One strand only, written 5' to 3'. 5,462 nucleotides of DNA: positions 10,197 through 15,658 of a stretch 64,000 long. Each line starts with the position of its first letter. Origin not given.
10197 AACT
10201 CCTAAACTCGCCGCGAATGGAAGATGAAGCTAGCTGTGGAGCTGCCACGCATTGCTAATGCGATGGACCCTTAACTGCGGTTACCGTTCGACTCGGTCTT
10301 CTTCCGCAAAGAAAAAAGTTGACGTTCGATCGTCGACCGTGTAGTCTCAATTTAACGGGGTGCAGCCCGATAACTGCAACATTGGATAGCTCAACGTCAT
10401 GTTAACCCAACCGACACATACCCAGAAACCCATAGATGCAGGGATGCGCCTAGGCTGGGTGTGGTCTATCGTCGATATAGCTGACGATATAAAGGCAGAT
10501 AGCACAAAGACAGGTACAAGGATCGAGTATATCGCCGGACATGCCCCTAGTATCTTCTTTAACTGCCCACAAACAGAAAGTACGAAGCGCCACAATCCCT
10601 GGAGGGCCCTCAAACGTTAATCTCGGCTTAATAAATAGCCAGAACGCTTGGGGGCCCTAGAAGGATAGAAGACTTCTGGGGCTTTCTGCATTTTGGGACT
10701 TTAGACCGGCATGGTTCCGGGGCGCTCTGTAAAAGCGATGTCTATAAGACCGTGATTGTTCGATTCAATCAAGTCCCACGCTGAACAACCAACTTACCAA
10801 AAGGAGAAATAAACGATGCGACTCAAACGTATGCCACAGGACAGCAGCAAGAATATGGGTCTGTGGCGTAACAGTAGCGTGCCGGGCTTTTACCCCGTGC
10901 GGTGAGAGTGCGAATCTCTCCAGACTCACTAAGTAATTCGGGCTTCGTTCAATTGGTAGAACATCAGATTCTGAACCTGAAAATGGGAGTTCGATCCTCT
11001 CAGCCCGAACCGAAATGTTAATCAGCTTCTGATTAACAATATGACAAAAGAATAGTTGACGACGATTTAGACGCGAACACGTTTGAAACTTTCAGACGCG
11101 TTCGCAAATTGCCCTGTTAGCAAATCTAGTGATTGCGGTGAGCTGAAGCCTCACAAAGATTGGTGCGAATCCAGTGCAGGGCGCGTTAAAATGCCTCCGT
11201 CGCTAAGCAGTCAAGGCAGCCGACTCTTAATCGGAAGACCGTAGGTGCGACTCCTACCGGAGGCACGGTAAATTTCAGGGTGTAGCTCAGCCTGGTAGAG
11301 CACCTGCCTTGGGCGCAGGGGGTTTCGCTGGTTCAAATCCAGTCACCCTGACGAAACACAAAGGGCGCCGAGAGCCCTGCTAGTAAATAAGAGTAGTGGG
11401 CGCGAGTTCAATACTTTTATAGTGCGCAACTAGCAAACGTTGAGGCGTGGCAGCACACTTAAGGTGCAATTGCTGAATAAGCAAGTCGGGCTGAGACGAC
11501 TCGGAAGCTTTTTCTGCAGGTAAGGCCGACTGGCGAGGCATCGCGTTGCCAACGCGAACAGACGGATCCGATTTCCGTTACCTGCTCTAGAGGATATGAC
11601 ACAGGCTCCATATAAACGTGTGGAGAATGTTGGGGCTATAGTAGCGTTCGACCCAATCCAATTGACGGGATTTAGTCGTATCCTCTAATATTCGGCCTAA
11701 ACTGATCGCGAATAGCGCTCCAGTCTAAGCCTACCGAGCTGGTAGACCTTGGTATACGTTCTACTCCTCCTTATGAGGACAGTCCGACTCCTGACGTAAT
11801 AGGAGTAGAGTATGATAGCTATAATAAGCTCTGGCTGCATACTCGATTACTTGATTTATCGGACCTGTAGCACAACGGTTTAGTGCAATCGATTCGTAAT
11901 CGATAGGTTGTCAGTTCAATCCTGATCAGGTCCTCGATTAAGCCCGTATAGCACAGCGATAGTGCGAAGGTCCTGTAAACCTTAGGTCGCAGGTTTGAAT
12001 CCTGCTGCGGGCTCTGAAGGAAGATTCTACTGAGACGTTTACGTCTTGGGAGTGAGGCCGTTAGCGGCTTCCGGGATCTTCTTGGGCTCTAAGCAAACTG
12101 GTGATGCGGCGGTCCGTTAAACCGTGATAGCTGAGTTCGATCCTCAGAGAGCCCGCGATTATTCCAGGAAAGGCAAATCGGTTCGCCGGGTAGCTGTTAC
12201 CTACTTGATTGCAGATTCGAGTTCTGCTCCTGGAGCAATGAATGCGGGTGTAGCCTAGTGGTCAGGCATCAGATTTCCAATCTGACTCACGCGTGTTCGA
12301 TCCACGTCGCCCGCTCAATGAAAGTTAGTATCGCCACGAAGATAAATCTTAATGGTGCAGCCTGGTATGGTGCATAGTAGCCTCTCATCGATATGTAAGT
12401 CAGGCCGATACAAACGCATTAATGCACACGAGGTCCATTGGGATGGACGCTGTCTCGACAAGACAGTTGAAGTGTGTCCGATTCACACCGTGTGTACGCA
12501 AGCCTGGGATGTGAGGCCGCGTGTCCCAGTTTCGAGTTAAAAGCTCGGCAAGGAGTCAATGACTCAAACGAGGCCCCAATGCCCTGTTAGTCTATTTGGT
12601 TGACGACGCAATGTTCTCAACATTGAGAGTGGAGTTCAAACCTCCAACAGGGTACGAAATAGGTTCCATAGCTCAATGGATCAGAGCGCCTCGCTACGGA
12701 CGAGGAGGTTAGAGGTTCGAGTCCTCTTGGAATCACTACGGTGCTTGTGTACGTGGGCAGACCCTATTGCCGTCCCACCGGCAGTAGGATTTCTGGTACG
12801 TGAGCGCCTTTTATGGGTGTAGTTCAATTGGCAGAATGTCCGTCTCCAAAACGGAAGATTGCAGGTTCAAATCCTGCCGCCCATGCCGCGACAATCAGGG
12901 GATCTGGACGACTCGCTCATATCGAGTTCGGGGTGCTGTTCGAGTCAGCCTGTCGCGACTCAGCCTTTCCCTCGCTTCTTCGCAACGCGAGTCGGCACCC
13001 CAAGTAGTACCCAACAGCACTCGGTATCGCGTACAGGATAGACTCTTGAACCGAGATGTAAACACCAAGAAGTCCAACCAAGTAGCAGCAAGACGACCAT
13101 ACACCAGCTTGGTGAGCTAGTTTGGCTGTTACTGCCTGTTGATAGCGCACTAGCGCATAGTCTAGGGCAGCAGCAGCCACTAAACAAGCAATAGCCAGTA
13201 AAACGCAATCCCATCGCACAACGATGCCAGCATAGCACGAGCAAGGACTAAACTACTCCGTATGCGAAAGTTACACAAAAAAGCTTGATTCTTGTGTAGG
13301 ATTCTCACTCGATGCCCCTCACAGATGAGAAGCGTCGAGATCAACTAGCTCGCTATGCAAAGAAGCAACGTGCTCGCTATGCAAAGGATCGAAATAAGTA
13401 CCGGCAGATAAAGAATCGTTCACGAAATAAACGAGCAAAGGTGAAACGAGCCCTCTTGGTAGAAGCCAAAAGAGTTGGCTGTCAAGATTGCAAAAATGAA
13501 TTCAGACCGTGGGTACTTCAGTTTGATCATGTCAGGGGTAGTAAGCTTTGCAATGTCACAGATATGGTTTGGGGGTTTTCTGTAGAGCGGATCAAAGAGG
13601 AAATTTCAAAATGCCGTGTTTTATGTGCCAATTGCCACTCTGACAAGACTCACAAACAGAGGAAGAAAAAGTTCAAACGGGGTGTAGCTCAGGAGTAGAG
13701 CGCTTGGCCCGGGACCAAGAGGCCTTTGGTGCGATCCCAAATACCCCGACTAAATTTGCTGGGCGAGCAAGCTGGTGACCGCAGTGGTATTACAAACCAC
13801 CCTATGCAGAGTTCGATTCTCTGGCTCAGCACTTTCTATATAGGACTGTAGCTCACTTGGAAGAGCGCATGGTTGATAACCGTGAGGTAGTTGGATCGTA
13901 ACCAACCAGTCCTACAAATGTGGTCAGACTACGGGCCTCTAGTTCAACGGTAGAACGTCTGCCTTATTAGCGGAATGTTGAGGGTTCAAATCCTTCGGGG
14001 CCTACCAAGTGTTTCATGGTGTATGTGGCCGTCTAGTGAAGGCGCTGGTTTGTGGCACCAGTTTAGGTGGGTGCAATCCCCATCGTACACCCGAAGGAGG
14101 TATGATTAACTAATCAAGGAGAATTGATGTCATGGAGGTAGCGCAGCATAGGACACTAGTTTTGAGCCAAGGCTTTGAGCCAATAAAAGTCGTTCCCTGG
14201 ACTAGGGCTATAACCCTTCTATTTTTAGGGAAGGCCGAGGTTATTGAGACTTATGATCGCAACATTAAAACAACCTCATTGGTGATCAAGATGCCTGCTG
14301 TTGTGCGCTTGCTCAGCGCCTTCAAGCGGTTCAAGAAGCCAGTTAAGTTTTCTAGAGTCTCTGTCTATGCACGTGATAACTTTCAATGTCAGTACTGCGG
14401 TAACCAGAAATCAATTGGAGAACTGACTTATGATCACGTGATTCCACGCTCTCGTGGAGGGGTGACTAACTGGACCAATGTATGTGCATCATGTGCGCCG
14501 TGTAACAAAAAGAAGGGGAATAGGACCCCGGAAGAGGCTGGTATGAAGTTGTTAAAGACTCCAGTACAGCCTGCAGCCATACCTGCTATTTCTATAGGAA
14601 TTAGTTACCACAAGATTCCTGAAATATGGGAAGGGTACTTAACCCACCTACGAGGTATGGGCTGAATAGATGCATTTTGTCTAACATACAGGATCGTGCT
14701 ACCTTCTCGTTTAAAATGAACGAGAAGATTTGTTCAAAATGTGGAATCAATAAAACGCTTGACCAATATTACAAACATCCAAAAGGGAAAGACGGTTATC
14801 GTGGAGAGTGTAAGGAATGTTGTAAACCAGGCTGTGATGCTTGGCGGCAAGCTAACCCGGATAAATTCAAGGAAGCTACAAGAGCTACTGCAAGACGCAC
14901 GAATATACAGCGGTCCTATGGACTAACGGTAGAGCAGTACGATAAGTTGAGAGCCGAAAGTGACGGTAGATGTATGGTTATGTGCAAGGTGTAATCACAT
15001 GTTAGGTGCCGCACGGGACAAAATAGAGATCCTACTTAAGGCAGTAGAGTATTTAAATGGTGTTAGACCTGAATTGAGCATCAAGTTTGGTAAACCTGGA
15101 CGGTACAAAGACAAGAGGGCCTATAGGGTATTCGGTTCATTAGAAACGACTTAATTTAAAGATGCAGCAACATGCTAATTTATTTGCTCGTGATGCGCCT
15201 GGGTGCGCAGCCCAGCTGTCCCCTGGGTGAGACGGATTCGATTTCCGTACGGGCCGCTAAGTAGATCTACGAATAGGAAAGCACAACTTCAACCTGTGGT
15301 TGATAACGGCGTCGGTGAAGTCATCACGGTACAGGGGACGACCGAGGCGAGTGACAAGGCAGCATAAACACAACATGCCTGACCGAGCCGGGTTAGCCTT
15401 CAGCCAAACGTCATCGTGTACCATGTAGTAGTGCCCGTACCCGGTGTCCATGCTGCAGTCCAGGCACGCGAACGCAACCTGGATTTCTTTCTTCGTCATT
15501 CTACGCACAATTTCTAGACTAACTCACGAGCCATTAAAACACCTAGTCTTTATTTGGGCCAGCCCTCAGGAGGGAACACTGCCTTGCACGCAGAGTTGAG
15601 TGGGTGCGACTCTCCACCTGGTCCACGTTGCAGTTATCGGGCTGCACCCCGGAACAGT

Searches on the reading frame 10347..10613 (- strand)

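Call 12: search_protein_families(library=pfam, proteins=[window:10347-10613:-], max_evalue=0.1)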
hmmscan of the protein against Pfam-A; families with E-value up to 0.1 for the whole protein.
window:10347-10613:- (88 aa): 0 families

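Call 13: search_protein_families(library=phrogs, proteins=[window:10347-10613:-], max_evalue=0.1)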
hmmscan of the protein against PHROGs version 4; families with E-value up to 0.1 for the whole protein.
window:10347-10613:- (88 aa): 1 family
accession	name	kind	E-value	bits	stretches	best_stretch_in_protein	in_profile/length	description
phrog_37682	-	unknown function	0.032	15.4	1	18-72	13-63/95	-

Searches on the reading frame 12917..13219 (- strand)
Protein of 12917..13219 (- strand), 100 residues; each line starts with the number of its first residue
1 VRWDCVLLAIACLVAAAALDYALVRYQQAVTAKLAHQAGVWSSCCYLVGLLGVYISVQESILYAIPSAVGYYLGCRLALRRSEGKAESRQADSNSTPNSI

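Call 12: search_protein_families(library=pfam, proteins=[window:12917-13219:-], max_evalue=0.1)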
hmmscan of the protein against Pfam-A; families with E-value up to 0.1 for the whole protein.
window:12917-13219:- (100 aa): 1 family
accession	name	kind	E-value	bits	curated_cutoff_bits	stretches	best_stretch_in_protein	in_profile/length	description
PF15940.10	YjcB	-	0.02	15.5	27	1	1-61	11-69/90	Family of unknown function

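Call 13: search_protein_families(library=phrogs, proteins=[window:12917-13219:-], max_evalue=0.1)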
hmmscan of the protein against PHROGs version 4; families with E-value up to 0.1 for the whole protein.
window:12917-13219:- (100 aa): 0 families

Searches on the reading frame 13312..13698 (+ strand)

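Call 12: search_protein_families(library=pfam, proteins=[window:13312-13698:+], max_evalue=0.1)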
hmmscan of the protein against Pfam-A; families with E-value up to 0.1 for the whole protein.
window:13312-13698:+ (128 aa): 5 families
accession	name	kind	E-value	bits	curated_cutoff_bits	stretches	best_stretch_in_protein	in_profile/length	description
PF14881.12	Tubulin_3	-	0.0026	17.9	30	1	63-125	63-129/180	Tubulin domain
PF01844.29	HNH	-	0.017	15.7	21.4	0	95-115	27-47/47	HNH endonuclease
PF22921.2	FKRP_N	-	0.053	13.3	27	1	26-83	102-159/245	Fukutin-related protein stem domain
PF14279.12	HNH_5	-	0.06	13.7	27.5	0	97-118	28-49/56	HNH endonuclease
PF21809.3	Glyco_hydro_84_hel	-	0.087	13.3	27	0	15-117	12-110/131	Bacterial GH84, post-catalytic domain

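Call 13: search_protein_families(library=phrogs, proteins=[window:13312-13698:+], max_evalue=0.1)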
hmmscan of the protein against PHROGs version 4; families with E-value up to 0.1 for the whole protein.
window:13312-13698:+ (128 aa): 12 families
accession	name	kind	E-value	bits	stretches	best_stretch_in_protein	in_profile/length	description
phrog_3106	-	DNA, RNA and nucleotide metabolism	1e-24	88.6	1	9-120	118-228/252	HNH endonuclease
phrog_2255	-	DNA, RNA and nucleotide metabolism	4.4e-24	86.1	1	11-124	73-180/211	HNH endonuclease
phrog_4234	-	DNA, RNA and nucleotide metabolism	4.6e-13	50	1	35-126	10-96/130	HNH endonuclease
phrog_1985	-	DNA, RNA and nucleotide metabolism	1.3e-06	29.5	1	27-118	37-128/184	HNH endonuclease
phrog_30726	-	unknown function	1.4e-05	25.9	1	16-112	11-110/159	-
phrog_5956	-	DNA, RNA and nucleotide metabolism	0.00011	22.8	1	31-124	36-119/138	HNH endonuclease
phrog_10822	-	DNA, RNA and nucleotide metabolism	0.00087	20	1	93-124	128-160/245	HNH endonuclease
phrog_144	-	DNA, RNA and nucleotide metabolism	0.0085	16.8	1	6-122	38-141/175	HNH endonuclease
phrog_1271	-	DNA, RNA and nucleotide metabolism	0.028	14.8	1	18-120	241-323/361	HNH endonuclease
phrog_35854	-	DNA, RNA and nucleotide metabolism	0.059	14.5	1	50-111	2-65/145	HNH endonuclease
phrog_338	-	DNA, RNA and nucleotide metabolism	0.07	13.5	1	11-118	164-265/340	HNH endonuclease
phrog_10212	-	unknown function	0.094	14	0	17-119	29-128/128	-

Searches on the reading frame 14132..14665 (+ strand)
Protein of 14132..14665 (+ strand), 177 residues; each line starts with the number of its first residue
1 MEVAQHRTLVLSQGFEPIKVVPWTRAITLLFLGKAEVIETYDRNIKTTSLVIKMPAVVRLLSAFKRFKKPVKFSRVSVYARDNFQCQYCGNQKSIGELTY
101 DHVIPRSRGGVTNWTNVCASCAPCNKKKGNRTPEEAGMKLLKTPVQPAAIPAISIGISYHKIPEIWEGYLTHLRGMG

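Call 12: search_protein_families(library=pfam, proteins=[window:14132-14665:+], max_evalue=0.1)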
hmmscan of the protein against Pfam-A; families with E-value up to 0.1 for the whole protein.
window:14132-14665:+ (177 aa): 3 families
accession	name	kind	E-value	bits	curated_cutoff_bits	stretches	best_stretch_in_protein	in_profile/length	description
PF14279.12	HNH_5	-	7e-16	58.4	27.5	1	86-140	1-55/56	HNH endonuclease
PF01844.29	HNH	-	3.3e-13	50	21.4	1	86-131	1-47/47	HNH endonuclease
PF13395.12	HNH_4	-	8.3e-05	22.9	22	1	86-133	1-53/54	HNH endonuclease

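Call 13: search_protein_families(library=phrogs, proteins=[window:14132-14665:+], max_evalue=0.1)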
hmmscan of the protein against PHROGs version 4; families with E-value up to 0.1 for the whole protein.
window:14132-14665:+ (177 aa): 43 families (the best 25 are shown)
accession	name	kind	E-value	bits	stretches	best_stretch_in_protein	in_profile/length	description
phrog_16726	-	DNA, RNA and nucleotide metabolism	2.1e-35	123.9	1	4-149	26-161/308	HNH endonuclease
phrog_8660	-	DNA, RNA and nucleotide metabolism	1.5e-16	62.1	1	61-136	102-184/196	HNH endonuclease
phrog_2118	-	DNA, RNA and nucleotide metabolism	2.6e-16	61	1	41-136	135-229/301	HNH endonuclease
phrog_589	-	DNA, RNA and nucleotide metabolism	2.4e-14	54.5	1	75-137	83-147/179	HNH endonuclease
phrog_2214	-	DNA, RNA and nucleotide metabolism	2.9e-13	50.7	1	75-133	185-241/429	HNH endonuclease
phrog_14314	-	DNA, RNA and nucleotide metabolism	3.4e-13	51.5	1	75-133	8-66/252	HNH endonuclease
phrog_15463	-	DNA, RNA and nucleotide metabolism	2.7e-12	47.6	1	76-147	125-199/435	HNH endonuclease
phrog_16986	-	unknown function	2.8e-12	47.7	1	72-132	9-69/248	-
phrog_5718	-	DNA, RNA and nucleotide metabolism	4.2e-12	46.8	1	74-142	119-187/394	HNH endonuclease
phrog_1271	-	DNA, RNA and nucleotide metabolism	5.7e-12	46.7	1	72-135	255-322/361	HNH endonuclease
phrog_1035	-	DNA, RNA and nucleotide metabolism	2.7e-11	44.8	1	60-136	129-218/271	endonuclease VII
phrog_338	-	DNA, RNA and nucleotide metabolism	2.9e-11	44.3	1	57-138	186-267/340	HNH endonuclease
phrog_9545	-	DNA, RNA and nucleotide metabolism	4.1e-11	43.9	1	75-151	102-188/206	HNH endonuclease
phrog_6050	-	DNA, RNA and nucleotide metabolism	4.3e-11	43.2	1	74-133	302-362/402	HNH endonuclease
phrog_144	-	DNA, RNA and nucleotide metabolism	5.3e-11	43.5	1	75-136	76-140/175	HNH endonuclease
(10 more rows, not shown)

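Call 29: find_encoding_contigs(protein=window:14132-14665:+, flank=6000, max_places=10)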
Protein window:14132-14665:+ (177 aa): 7 contigs read that carry it; 7 places shown.
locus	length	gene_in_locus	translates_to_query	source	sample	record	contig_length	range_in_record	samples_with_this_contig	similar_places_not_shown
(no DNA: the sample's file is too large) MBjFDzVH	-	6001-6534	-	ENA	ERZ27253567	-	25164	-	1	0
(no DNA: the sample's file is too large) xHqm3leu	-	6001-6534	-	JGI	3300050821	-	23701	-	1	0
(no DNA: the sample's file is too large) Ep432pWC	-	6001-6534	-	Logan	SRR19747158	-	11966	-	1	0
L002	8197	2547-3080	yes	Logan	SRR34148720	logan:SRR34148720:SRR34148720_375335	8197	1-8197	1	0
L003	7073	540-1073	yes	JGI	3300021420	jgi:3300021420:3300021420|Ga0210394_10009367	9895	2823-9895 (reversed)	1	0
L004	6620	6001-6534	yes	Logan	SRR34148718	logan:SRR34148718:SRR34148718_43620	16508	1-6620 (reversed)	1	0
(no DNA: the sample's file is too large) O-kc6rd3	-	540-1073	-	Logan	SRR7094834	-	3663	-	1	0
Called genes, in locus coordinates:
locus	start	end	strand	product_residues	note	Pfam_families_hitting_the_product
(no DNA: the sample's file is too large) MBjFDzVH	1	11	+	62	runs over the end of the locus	-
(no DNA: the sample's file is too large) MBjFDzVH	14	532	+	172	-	-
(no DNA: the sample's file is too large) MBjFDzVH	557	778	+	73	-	-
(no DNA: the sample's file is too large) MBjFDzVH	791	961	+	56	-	-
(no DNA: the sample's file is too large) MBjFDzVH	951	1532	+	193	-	-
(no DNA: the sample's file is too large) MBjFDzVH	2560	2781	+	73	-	-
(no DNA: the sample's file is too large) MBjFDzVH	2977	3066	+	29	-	-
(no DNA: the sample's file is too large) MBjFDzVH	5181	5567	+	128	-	-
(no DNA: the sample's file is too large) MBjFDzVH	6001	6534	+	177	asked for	PF01844:HNH, PF14279:HNH_5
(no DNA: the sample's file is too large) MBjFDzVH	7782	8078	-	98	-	-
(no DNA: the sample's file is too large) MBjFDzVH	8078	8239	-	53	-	-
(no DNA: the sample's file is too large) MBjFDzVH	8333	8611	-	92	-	-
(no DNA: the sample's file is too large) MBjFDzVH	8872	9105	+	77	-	-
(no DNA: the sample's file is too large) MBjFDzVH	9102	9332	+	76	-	-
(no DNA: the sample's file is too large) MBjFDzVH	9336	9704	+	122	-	-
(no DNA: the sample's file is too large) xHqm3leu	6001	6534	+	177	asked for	PF01844:HNH, PF14279:HNH_5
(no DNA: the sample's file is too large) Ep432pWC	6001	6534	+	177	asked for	PF01844:HNH, PF14279:HNH_5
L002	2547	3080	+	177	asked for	PF01844:HNH, PF14279:HNH_5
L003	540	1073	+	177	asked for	PF01844:HNH, PF14279:HNH_5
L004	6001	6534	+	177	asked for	PF01844:HNH, PF14279:HNH_5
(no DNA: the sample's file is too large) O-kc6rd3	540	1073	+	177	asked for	PF01844:HNH, PF14279:HNH_5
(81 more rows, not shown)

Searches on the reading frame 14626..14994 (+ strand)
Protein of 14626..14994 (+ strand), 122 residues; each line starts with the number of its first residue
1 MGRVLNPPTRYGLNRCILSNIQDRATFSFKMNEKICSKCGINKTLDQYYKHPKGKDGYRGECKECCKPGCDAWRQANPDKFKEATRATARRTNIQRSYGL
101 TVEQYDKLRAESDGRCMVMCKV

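Call 12: search_protein_families(library=pfam, proteins=[window:14626-14994:+], max_evalue=0.1)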
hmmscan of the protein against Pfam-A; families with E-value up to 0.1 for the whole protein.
window:14626-14994:+ (122 aa): 0 families

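Call 13: search_protein_families(library=phrogs, proteins=[window:14626-14994:+], max_evalue=0.1)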
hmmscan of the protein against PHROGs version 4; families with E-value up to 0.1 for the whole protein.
window:14626-14994:+ (122 aa): 15 families
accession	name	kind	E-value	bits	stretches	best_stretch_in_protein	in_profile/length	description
phrog_1035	-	DNA, RNA and nucleotide metabolism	2.7e-15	58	1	31-116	61-162/271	endonuclease VII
phrog_2633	-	DNA, RNA and nucleotide metabolism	5.5e-12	47.1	1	28-118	8-87/142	endonuclease VII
phrog_2340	-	DNA, RNA and nucleotide metabolism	4e-09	37.8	1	28-94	3-71/171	endonuclease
phrog_5558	-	moron, auxiliary metabolic gene and host takeover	1.7e-08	35.8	1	30-79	5-53/130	Lar-like restriction alleviation protein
phrog_6611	-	unknown function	2.8e-06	28.5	1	32-67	140-175/180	-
phrog_2255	-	DNA, RNA and nucleotide metabolism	4.4e-06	27.3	1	29-83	49-105/211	HNH endonuclease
phrog_30859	-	unknown function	1.1e-05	27.2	1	33-84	2-53/117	-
phrog_2914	-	DNA, RNA and nucleotide metabolism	9.2e-05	23.2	1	30-117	14-99/190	endonuclease VII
phrog_12813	-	unknown function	0.00082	20.2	1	33-67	153-187/199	-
phrog_307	-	DNA, RNA and nucleotide metabolism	0.0084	17.1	1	54-118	52-125/334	endonuclease VII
phrog_4723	-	DNA, RNA and nucleotide metabolism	0.0093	17.2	1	31-74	15-63/76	endonuclease VII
phrog_5767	-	transcription regulation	0.014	15.8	1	34-67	355-391/393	sigma factor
phrog_3314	-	unknown function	0.02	15.4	1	32-68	5-45/286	-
phrog_18715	-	unknown function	0.065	14.7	1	30-77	76-122/128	-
phrog_2539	-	unknown function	0.08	13.7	1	19-67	83-127/229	-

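Call 95: find_encoding_contigs(protein=window:14626-14994:+, flank=3000, max_places=8)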
Protein window:14626-14994:+ (122 aa): no gene with exactly this product is on record in the collection.

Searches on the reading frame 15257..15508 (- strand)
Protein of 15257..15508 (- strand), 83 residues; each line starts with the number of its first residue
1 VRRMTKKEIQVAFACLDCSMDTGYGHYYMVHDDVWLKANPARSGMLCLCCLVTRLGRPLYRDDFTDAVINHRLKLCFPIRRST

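Call 12: search_protein_families(library=pfam, proteins=[window:15257-15508:-], max_evalue=0.1)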
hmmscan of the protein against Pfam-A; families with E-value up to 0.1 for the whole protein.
window:15257-15508:- (83 aa): 0 families

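Call 13: search_protein_families(library=phrogs, proteins=[window:15257-15508:-], max_evalue=0.1)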
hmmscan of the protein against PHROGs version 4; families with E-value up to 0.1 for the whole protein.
window:15257-15508:- (83 aa): 1 family
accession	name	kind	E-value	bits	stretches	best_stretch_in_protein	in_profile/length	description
phrog_6053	-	unknown function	2.7e-13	50.8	1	7-74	24-88/96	-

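Call 96: find_encoding_contigs(protein=window:15257-15499:-, flank=3000, max_places=8)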
Protein window:15257-15499:- (80 aa): 1 contig read that carries it; 1 place shown.
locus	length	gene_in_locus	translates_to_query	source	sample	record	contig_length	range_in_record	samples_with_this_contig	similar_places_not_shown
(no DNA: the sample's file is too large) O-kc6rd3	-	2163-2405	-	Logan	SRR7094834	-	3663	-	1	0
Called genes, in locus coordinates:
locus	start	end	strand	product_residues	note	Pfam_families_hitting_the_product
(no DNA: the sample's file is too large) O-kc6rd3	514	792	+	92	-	-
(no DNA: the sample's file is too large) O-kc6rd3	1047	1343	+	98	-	-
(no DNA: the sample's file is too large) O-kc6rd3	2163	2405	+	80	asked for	-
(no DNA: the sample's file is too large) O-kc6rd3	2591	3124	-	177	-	PF01844:HNH, PF14279:HNH_5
